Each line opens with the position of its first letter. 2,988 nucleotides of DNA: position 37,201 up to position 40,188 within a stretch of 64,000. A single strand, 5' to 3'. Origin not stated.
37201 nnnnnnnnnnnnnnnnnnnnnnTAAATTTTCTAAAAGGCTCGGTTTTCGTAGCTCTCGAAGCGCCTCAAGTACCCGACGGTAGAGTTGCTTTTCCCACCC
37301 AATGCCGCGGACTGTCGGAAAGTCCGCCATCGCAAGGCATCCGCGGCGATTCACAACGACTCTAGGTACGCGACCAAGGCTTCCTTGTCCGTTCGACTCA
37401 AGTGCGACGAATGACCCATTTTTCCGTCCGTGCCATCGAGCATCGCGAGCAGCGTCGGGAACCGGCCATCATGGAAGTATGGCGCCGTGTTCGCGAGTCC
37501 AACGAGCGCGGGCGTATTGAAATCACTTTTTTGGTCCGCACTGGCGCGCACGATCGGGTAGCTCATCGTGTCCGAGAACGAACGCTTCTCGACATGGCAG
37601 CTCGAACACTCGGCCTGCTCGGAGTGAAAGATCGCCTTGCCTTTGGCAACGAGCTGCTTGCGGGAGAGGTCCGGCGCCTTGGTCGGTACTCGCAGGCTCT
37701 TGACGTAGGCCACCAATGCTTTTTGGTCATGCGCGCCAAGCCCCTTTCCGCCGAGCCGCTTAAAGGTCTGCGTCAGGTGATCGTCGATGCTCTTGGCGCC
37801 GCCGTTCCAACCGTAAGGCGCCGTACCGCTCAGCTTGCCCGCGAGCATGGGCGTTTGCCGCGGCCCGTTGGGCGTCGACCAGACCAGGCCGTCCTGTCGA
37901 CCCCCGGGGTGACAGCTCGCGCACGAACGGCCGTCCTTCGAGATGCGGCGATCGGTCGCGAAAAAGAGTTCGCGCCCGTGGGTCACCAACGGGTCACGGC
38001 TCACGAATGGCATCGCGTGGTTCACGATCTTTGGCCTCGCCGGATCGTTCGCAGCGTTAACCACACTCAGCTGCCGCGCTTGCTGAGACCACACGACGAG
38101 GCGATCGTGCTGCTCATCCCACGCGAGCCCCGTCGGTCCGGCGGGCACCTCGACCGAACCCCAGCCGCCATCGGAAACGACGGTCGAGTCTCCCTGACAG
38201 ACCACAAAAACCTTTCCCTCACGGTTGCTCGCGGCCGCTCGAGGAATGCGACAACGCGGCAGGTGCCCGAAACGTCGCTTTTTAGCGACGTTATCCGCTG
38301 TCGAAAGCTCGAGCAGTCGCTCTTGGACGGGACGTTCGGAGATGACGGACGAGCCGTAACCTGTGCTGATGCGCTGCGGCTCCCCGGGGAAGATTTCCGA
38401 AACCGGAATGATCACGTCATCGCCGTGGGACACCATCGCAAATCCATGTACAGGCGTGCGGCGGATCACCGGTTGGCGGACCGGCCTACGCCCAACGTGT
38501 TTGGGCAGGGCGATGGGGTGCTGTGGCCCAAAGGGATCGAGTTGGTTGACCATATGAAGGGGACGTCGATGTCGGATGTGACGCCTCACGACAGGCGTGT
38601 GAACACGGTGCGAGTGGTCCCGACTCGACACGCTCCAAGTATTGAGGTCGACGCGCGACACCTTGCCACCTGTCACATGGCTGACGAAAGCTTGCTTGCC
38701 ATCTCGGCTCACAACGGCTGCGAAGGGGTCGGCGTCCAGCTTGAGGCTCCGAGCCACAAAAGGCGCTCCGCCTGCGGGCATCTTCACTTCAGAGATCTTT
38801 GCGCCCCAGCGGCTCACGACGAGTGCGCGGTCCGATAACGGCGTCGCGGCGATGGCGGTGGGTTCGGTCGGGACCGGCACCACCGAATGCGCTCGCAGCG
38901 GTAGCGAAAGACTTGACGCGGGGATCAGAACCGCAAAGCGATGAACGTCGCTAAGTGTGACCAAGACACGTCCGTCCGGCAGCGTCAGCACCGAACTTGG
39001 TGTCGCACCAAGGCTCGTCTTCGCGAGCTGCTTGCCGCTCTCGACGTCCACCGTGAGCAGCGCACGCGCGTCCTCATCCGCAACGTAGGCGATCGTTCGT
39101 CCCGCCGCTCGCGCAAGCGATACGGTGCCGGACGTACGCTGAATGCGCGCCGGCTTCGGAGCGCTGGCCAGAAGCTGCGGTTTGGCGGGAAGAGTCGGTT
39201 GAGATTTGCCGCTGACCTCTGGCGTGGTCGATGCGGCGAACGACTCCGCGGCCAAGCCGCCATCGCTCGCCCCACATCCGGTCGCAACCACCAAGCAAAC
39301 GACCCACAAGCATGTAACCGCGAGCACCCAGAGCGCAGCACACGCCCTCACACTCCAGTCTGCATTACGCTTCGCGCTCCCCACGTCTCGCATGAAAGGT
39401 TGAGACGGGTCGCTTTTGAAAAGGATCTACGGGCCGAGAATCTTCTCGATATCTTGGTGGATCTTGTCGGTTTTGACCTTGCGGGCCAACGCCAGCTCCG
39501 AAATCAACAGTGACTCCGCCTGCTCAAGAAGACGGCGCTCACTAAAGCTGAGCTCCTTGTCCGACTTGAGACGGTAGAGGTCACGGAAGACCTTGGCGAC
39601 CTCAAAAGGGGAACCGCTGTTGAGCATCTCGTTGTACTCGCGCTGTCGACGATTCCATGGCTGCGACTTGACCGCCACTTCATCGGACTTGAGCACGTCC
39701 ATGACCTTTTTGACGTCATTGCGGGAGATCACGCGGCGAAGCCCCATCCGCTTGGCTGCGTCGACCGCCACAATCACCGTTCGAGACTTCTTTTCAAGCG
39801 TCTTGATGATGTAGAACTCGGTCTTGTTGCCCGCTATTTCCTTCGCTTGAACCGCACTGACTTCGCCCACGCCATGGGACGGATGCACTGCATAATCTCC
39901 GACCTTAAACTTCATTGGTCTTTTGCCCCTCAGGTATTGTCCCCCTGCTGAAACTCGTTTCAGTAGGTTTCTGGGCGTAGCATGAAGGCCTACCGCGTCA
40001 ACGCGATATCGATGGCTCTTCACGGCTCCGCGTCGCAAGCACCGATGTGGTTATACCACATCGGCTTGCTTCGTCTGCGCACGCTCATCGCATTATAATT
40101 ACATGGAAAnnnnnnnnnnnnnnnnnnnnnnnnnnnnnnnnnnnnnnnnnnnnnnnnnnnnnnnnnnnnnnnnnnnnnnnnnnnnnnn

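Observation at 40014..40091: Structured intergenic repeat family: conserved boxes flanking a hairpin whose stem differs between copies but stays paired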

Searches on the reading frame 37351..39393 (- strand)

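Call 61: search_protein_families(library=pfam, proteins=[window:37351-39393:-], max_evalue=0.00001)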
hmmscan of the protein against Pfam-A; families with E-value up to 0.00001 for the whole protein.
window:37351-39393:- (680 aa): 3 families
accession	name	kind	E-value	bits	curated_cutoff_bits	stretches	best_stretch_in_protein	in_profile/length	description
PF03150.19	CCP_MauG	-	3.9e-11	44.2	25.6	0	591-651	19-77/149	Di-haem cytochrome c peroxidase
PF21419.2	RoxA-like_Cyt-c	-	5.6e-07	29.5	26.7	0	627-655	4-32/39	RoxA-like, cytochrome c-like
PF00034.26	Cytochrom_C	-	1.7e-06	29.7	21.3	0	582-680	1-89/90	Cytochrome c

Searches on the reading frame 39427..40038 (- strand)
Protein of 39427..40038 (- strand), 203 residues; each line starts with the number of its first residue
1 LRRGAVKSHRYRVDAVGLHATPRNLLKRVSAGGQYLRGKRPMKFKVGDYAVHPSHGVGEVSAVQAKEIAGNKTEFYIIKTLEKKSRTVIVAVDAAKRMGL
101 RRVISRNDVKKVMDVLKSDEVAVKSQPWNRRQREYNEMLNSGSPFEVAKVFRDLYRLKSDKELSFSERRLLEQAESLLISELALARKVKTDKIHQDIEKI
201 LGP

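Call 13: search_protein_families(library=pfam, proteins=[window:39427-40038:-])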
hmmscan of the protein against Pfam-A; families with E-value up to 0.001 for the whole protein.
window:39427-40038:- (203 aa): 2 families
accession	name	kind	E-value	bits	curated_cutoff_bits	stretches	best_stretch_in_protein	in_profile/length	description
PF21095.3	CarD_C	-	7.2e-28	96.9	23.1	1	111-197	1-86/87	CarD, C-terminal domain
PF02559.22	CarD_TRCF_RID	-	1.7e-12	47.6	23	1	44-104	1-57/57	CarD-like/TRCF RID domain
